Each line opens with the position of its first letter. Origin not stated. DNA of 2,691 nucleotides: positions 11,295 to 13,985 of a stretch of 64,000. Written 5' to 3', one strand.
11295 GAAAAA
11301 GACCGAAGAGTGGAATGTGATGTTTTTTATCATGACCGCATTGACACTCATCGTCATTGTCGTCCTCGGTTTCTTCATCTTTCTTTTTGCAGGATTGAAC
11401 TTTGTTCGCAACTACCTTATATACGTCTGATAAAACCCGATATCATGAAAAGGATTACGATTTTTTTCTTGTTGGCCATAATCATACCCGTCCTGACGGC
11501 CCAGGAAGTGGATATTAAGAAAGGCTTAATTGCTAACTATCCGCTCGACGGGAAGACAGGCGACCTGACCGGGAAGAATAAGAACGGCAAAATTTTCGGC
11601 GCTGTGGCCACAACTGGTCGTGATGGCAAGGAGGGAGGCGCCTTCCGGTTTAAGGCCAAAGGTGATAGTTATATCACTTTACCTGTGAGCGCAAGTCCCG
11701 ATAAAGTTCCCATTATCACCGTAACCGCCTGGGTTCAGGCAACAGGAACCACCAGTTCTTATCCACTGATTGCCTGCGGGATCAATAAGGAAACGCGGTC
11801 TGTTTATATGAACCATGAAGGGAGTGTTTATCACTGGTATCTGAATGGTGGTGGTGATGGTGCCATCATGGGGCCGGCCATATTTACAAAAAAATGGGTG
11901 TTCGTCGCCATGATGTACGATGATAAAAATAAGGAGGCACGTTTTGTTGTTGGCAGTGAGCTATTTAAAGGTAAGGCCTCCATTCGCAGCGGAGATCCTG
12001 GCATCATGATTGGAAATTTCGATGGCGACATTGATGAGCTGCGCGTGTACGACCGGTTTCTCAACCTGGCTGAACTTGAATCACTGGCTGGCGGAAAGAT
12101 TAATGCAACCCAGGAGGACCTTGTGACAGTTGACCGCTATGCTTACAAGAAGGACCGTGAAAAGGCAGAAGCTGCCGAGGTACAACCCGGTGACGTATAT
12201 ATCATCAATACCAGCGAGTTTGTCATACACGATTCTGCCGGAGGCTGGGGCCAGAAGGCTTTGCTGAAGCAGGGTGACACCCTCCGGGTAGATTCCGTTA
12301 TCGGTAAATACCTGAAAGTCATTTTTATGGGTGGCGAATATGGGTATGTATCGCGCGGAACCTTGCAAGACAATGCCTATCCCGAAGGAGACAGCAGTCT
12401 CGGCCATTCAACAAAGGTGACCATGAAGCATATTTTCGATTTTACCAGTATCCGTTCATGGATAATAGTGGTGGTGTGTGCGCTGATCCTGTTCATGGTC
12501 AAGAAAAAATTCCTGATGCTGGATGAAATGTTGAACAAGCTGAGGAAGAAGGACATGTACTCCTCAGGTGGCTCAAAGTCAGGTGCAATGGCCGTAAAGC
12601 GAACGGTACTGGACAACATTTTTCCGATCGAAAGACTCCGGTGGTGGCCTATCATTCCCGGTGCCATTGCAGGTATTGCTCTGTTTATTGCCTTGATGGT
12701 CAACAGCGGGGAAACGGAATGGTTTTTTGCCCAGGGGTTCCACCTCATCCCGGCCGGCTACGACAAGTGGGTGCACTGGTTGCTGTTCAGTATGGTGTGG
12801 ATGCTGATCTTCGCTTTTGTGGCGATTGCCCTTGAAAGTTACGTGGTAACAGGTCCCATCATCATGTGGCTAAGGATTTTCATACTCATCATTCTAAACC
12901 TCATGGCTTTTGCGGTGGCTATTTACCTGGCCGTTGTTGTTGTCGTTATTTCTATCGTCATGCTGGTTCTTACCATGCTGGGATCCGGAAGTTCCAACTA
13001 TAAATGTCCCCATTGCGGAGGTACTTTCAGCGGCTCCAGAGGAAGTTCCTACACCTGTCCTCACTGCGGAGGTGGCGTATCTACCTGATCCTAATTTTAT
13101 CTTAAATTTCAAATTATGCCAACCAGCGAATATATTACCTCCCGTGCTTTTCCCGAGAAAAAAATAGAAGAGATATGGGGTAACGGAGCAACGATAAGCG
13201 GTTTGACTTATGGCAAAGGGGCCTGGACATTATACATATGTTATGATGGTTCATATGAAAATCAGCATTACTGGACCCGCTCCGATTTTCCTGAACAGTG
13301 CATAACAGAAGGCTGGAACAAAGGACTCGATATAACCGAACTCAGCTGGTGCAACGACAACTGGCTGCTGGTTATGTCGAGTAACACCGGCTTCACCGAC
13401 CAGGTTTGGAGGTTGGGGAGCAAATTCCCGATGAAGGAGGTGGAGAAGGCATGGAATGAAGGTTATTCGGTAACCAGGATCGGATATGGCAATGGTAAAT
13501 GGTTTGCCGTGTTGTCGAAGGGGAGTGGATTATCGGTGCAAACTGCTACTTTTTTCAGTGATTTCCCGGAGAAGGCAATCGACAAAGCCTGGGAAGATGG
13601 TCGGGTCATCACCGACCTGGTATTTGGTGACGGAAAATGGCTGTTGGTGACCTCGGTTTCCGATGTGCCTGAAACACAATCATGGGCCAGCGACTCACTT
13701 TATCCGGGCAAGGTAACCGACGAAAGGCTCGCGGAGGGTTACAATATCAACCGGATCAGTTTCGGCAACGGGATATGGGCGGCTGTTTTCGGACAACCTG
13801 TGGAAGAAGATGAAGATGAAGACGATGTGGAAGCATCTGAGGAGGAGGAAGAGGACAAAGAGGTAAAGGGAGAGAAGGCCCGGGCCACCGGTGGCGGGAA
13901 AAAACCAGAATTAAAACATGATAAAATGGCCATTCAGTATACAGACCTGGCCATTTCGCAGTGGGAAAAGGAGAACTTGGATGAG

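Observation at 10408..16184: Unassigned three-gene operon: polytopic membrane protein + LamG-SH3-TM-zinc-ribbon protein + repeat/TPR/double-AAA+ giant protein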

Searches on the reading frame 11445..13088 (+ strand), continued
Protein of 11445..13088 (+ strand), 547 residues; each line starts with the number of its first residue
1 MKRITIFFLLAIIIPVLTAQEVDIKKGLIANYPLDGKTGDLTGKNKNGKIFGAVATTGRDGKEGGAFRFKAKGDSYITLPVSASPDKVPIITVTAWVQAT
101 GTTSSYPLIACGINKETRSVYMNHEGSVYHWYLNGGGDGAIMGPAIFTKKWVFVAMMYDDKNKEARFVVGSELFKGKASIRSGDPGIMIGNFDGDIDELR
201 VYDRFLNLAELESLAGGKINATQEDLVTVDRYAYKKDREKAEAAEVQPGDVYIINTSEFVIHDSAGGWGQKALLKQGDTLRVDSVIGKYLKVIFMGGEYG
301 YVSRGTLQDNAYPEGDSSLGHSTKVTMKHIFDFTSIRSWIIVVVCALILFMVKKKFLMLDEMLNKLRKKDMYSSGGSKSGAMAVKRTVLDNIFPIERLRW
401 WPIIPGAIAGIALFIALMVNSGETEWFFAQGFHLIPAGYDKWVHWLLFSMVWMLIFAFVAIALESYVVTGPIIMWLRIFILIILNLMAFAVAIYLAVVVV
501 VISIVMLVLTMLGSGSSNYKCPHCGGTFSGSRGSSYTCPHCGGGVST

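Call 66: fold_search(model_id=the predicted structure, library=pdb)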
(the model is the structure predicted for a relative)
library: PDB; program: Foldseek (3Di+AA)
matches with E <= 10: 1262; with E <= 0.001: 113
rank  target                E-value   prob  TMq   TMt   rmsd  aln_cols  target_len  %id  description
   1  9arl_B                2.5e-08  1.00  0.27  0.14  21.1       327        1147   12  CryoEM structure of BoNT-NTNH-OrfX2 complex from Clostridium botulinum strain A1-ST7B, major class (released 2025-01-22)
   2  3v0a_B                4.0e-08  1.00  0.27  0.14  20.9       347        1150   10  2.7 angstrom crystal structure of BoNT/Ai in complex with NTNHA (released 2012-03-14)
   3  3vuo                  5.6e-08  1.00  0.26  0.13  20.7       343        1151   11  Crystal structure of nontoxic nonhemagglutinin subcomponent (NTNHA) from clostridium botulinum serotype D strain 4947 (released 2012-09-19)
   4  9qc7_B                6.5e-08  1.00  0.25  0.13  21.5       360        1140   12  BoNT-NTNH complex from Clostridium botulinum Serotype B1 (released 2025-09-10)
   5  7ce2_A                6.9e-08  1.00  0.26  0.31  22.1       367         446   13  The Crystal structure of TeNT Hc complexed with neutralizing antibody (released 2021-04-07)
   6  9qc8_B                6.9e-08  1.00  0.25  0.13  21.7       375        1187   13  BoNT-NTNH-HA70 complex from Clostridium botulinum Serotype B1 (released 2025-09-10)
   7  8qft                  8.1e-08  1.00  0.26  0.13  21.1       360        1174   10  X-ray structure of non-toxic non-hemagglutinin (NTNH) protein from botulinum neurotoxin serotype X (released 2024-08-14)
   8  7oh0_A                1.2e-07  1.00  0.25  0.31  23.5       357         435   14  Tetanus neurotoxin HC domain in complex with TT104-Fab1 (released 2021-10-27)
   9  9ea9_B                1.2e-07  1.00  0.25  0.13  21.5       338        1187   11  Crystal structure of BoNT/A-NTNH-HA70 -VHH_F12-VHH_H7-Fab_NTNH complex (released 2025-09-17)
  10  4zkt_B                1.3e-07  1.00  0.27  0.14  20.9       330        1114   12  Crystal structure of the progenitor M complex of Clostridium botulinum type E neurotoxin (released 2015-12-23)
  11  4fvv_B                1.7e-07  1.00  0.25  0.31  21.8       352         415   11  Crystal structure of HCR/D-Sa-GBL1/C (released 2012-10-24)
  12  5lr0_B                1.8e-07  1.00  0.24  0.31  21.5       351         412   10  Binding domain of Botulinum Neurotoxin DC in complex with SialylT (released 2017-08-30)
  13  3n7j                  2.1e-07  1.00  0.26  0.33  21.1       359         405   10  Crystal structure of botulinum neurotoxin serotype D binding domain (released 2010-09-08)
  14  8byp_N                2.1e-07  1.00  0.25  0.13  20.7       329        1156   11  Botulinum neurotoxin serotype X in complex with NTNH/X (released 2023-02-08)
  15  9arj_B                3.2e-07  1.00  0.28  0.14  21.1       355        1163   13  CryoEM structure of BoNT-NTNH-OrfX2 complex from Clostridium botulinum E1, major class (released 2025-01-22)
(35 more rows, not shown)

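Call 73: search_dna_similar(query=window:11445-13088:+, collection=plasmids, mode=protein, max_rows=8)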
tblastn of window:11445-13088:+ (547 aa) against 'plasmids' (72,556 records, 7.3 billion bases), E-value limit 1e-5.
Records with a match: 2; places in all: 2; records where one place covers at least 80% of the query: 0.
Best place of each record, by identity: <60% 2.
By first word of the organism name: Fulvitalea 1; Paenibacillus 1.
By predicted mobility (MOB-suite, as given by PLSDB): non-mobilizable 2.
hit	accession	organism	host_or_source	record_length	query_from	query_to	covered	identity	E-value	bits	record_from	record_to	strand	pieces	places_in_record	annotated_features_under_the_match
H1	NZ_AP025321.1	Fulvitalea axinellae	-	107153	1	258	47%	26.2%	1e-7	63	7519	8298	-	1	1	LamG domain-containing protein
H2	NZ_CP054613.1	Paenibacillus cellulosilyticus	cell culture,soil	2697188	24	236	39%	25.6%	4e-7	61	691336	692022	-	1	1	none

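Call 75: find_related_loci(query=A7, collection=metagenome_contigs, flank=8000)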
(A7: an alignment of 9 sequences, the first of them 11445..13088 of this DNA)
Query A7 (547 aa) in metagenome_contigs; peptide patterns used: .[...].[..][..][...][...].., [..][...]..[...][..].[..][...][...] (x = any residue, [..] = any of these).
243 stretches matched a pattern; 68 encode a relative of the query (tblastn E <= 1e-3); 67 distinct loci.
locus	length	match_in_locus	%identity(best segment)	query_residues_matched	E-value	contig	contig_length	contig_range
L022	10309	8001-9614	51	1-542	0e+0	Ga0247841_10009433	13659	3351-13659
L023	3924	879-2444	53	28-547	0e+0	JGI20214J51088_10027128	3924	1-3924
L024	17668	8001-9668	41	1-547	3e-137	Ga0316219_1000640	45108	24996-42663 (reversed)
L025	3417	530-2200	40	1-547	1e-140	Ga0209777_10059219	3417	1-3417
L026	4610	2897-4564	39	1-547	2e-135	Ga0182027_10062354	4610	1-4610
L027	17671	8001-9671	38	1-547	2e-132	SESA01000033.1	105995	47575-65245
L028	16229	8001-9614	40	20-547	2e-131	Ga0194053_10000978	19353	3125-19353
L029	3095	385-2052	39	1-547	1e-130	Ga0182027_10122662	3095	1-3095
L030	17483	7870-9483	40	20-547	2e-131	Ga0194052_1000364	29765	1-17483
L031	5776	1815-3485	39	1-547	1e-121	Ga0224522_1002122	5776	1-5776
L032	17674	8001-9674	38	1-547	6e-119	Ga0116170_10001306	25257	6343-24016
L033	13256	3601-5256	40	2-547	7e-119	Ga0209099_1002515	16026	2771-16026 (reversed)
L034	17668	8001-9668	41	1-547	3e-137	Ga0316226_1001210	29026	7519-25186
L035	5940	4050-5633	35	27-547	3e-108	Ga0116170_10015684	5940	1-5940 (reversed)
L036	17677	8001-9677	36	3-547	3e-104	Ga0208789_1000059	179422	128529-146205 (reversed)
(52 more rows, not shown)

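Call 91: search_protein_families(library=pfam, proteins=[L002:1359-2081:+, L036:7473-7832:+], max_evalue=0.001)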
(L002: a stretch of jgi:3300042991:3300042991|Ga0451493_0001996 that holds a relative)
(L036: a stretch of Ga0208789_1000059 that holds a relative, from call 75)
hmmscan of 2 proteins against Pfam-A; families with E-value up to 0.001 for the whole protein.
L002:1359-2081:+ (240 aa): 0 families

L036:7473-7832:+ (119 aa): 1 family
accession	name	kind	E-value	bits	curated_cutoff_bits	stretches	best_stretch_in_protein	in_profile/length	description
PF19744.4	DUF6232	-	8e-15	55.7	27.4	1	13-115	1-117/117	Family of unknown function (DUF6232)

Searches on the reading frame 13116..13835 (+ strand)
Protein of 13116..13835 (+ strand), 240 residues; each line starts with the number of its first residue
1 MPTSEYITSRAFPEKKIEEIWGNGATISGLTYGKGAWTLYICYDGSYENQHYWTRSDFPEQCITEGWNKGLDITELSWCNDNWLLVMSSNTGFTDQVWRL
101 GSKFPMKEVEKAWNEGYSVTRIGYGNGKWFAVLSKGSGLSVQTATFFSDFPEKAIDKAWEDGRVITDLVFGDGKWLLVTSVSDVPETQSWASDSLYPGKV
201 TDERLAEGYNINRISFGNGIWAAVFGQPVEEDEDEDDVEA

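Call 16: find_homologous_proteins(query=window:13116-13835:+)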
Query window:13116-13835:+: 224 candidates shared short words with the query, none scored E <= 0.001.

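Call 27: search_protein_representatives(protein=window:13116-13835:+)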
Query: 240 residues. Proteins with E-value up to 0.001 (for the whole library): 847; up to 1e-10: 472; up to 1e-30: 84. The best 150 are listed.
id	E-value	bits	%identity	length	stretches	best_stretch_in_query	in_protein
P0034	3.0e-56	206.9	42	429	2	34-179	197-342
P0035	3.3e-55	203.5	33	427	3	42-171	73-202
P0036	2.7e-52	194.0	41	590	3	53-185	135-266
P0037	5.9e-52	192.8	43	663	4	50-138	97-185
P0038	2.1e-51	191.1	44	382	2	27-165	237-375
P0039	1.0e-50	188.8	39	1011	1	5-236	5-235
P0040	1.0e-49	185.5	36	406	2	51-225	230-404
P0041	3.0e-49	184.0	38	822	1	3-232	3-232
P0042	1.7e-47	178.2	42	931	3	54-143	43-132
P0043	3.3e-47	177.3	38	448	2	4-171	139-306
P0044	9.0e-47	175.9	39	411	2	5-139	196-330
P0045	1.5e-46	175.1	39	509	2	41-180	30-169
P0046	4.7e-46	173.5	38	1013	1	6-225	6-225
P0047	6.1e-46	173.2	36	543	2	27-225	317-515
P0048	6.7e-46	173.0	39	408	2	46-202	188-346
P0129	4.0e-29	118.0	34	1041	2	10-175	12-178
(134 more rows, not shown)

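Call 32: search_protein_families(library=pfam, alignment_id=A4, max_evalue=0.00001)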
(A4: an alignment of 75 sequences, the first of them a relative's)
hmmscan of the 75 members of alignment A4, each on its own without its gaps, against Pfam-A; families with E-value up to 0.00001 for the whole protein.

A. member 1, P0034 (429 aa): 1 family
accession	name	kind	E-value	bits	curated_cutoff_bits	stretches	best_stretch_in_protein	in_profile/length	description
PF24289.1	DUF7477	-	1.9e-69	234.2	27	3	291-424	78-213/268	Domain of unknown function (DUF7477)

B. families by the number of members that match (of 75 scanned): 62 families (the first 25 are shown)
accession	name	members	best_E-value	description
PF24289.1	DUF7477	75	1.9e-69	Domain of unknown function (DUF7477)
PF00656.27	Peptidase_C14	13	2.8e-44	Caspase domain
PF00069.31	Pkinase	12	1e-53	Protein kinase domain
PF07714.23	PK_Tyr_Ser-Thr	12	1.6e-35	Protein tyrosine and serine/threonine kinase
PF01636.29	APH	7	2.3e-08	Phosphotransferase enzyme family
PF00515.34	TPR_1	6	1.1e-72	Tetratricopeptide repeat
PF07719.23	TPR_2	6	4.5e-55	Tetratricopeptide repeat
PF13181.12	TPR_8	6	5e-39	Tetratricopeptide repeat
PF13432.12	TPR_16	6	1.6e-35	Tetratricopeptide repeat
PF13414.12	TPR_11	5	2.4e-54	TPR repeat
PF13424.12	TPR_12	5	9.9e-28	Tetratricopeptide repeat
PF13428.12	TPR_14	5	1e-19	Tetratricopeptide repeat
PF14559.12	TPR_19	5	1.1e-16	Tetratricopeptide repeat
PF00004.35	AAA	4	6.9e-41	ATPase family associated with various cellular activities (AAA)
PF01400.30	Astacin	4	4e-39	Astacin (Peptidase family M12A)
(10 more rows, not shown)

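Call 46: predict_structure(alignment_id=A5)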
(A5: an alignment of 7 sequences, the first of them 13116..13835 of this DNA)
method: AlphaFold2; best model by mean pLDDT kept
length: 240 residues; sequences in the alignment: 7
mean_pLDDT: 89.0   pTM: 0.84
mean pLDDT of the five models: 89.0, 88.8, 88.1, 87.7, 85.7
residues with pLDDT >= 90: 161; 70-90: 64; 50-70: 6; < 50: 9
segments of 3 or more residues with pLDDT < 50: 233-240
pLDDT, mean of each block of 10 residues (from residue 1): 81 87 85 90 84 93 97 93 93 95 96 96 95 94 95 90 92 95 82 91 91 91 84 45
secondary structure, 60 per line:
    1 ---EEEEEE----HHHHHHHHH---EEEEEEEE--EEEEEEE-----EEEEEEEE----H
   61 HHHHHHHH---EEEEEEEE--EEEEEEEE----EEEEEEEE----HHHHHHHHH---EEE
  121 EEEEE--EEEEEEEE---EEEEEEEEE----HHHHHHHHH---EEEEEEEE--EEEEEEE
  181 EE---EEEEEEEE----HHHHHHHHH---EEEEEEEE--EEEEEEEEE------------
elements in order: E4-9 H14-22 E26-33 E36-42 E48-55 H60-68 E72-79 E82-89 E94-101 H106-114 E118-125 E128-135 E139-147 H152-160 E164-171 E174-182 E186-193 H198-206 E210-217 E220-228

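Call 51: fold_search(model_id=the predicted structure, library=pdb)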
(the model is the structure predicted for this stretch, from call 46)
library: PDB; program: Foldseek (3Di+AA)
matches with E <= 10: 582; with E <= 0.001: 0
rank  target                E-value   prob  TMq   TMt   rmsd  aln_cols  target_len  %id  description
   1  5vsu_A                7.7e-02  0.14  0.18  0.13  23.5       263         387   11  Structure of yeast U6 snRNP with 2'-phosphate terminated U6 RNA (released 2018-05-09)
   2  4n0t_A                8.7e-02  0.13  0.18  0.13  23.3       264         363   13  Core structure of the U6 small nuclear ribonucleoprotein at 1.7 Angstrom resolution (released 2014-05-14)
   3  2ghp_A                1.1e-01  0.13  0.18  0.18  19.6       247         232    8  Crystal structure of the N-terminal 3 RNA binding domains of the yeast splicing factor Prp24 (released 2006-04-25)
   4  3r06_D                1.2e-01  0.06  0.11  0.12  17.9       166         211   14  Crystal structure of anti-mouse CD3epsilon antibody 2C11 Fab fragment (released 2012-01-25)
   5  1j5u                  1.5e-01  0.18  0.15  0.24  10.7       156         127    8  CRYSTAL STRUCTURE OF AN ARCHEASE, POSSIBLE CHAPERONE (TM1083) FROM THERMOTOGA MARITIMA AT 2.0 A RESOLUTION (released 2002-07-31)
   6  7tpu_A                1.6e-01  0.98  0.66  0.30   4.9       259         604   15  Crystal structure of a chitinase-modifying protein from Fusarium vanettenii (Fvan-cmp) (released 2023-02-15)
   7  3c1n_D                2.1e-01  0.14  0.19  0.12  17.7       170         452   16  Crystal Structure of Allosteric Inhibition Threonine-sensitive Aspartokinase from Methanococcus jannaschii with L-thre (released 2008-03-25)
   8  9nzi_D                2.3e-01  0.09  0.14  0.14  16.2       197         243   12  NONO homodimer bound to (R)-SKBG-1 (released 2025-12-17)
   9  5tf6_C                2.6e-01  0.08  0.17  0.13  23.3       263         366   11  Structure and conformational plasticity of the U6 small nuclear ribonucleoprotein core (released 2017-01-11)
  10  2z91_A                2.8e-01  0.04  0.12  0.14  15.6       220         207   12  Crystal structure of the Fab fragment of anti-ciguatoxin antibody 10C9 (released 2008-05-06)
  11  6ncq                  2.9e-01  0.08  0.15  0.15  16.8       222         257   11  The dimerization domain of human SFPQ in space group C2221 (released 2019-06-26)
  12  6wn4_H                3.3e-01  0.02  0.09  0.10  18.8       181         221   14  Structural basis for the binding of monoclonal antibody 5D2 to the tryptophan-rich lipid-binding loop in lipoprotein l (released 2020-07-29)
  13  9pru_F                3.5e-01  0.03  0.12  0.12  16.5       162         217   15  Complex of the 3G8 Fab bound to Fc gamma receptor 3a / CD16a F158 allotype (released 2025-12-31)
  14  2or9_H                3.5e-01  0.03  0.10  0.11  17.9       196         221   14  The structure of the anti-c-myc antibody 9E10 Fab fragment/epitope peptide complex reveals a novel binding mode domina (released 2008-02-12)
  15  2z91_C                3.7e-01  0.03  0.11  0.12  15.3       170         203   13  Crystal structure of the Fab fragment of anti-ciguatoxin antibody 10C9 (released 2008-05-06)
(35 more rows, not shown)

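Call 68: find_encoding_contigs(protein=P0129, flank=8000, max_places=2)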
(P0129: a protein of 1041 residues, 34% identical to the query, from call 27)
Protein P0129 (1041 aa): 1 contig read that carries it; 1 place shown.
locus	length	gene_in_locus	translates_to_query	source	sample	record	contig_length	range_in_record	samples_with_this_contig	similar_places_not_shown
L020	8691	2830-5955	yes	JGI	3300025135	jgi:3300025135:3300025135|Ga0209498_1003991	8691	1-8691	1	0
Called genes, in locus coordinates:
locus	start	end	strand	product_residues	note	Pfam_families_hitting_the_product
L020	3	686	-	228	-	?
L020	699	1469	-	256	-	PF13489:Methyltransf_23 (weak), PF13847:Methyltransf_31 (weak), PF08241:Methyltransf_11, PF08242:Methyltransf_12 (weak), PF13649:Methyltransf_25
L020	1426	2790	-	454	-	PF02547:Queuosine_synth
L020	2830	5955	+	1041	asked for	PF24289:DUF7477, PF07719:TPR_2 (faint), PF00515:TPR_1 (weak), PF13424:TPR_12 (weak), PF00004:AAA, PF17866:AAA_lid_6, PF00004:AAA, PF17866:AAA_lid_6, +12 more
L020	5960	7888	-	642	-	PF00501:AMP-binding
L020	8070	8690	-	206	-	?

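Call 69: find_encoding_contigs(protein=P0046, flank=8000, max_places=2)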
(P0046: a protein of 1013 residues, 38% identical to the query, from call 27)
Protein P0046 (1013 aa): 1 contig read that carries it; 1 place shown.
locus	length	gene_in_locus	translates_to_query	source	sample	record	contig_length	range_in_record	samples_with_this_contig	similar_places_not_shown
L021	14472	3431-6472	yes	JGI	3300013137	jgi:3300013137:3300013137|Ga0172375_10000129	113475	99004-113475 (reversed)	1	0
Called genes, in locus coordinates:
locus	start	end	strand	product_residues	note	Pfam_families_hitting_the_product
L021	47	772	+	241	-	PF16266:DUF4919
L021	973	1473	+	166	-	-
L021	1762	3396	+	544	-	PF13385:Laminin_G_3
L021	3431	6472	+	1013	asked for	PF24289:DUF7477, PF07719:TPR_2 (faint), PF13181:TPR_8 (faint), PF00515:TPR_1 (weak), PF00004:AAA, PF17866:AAA_lid_6, PF00004:AAA, PF17866:AAA_lid_6, +16 more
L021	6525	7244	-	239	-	PF00149:Metallophos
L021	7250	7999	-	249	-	PF00300:His_Phos_1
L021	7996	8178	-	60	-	-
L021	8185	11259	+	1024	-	PF11028:TMEM260_N, PF28497:DUF8416, PF28495:TMEM260_2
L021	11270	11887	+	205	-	PF01522:Polysacc_deac_1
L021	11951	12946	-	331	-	PF03150:CCP_MauG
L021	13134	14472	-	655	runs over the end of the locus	PF01433:Peptidase_M1, PF18962:Por_Secre_tail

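Call 74: search_dna_similar(query=window:13116-13835:+, collection=phages, mode=protein, max_rows=8)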
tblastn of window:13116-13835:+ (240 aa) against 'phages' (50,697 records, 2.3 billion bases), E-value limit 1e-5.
No match.
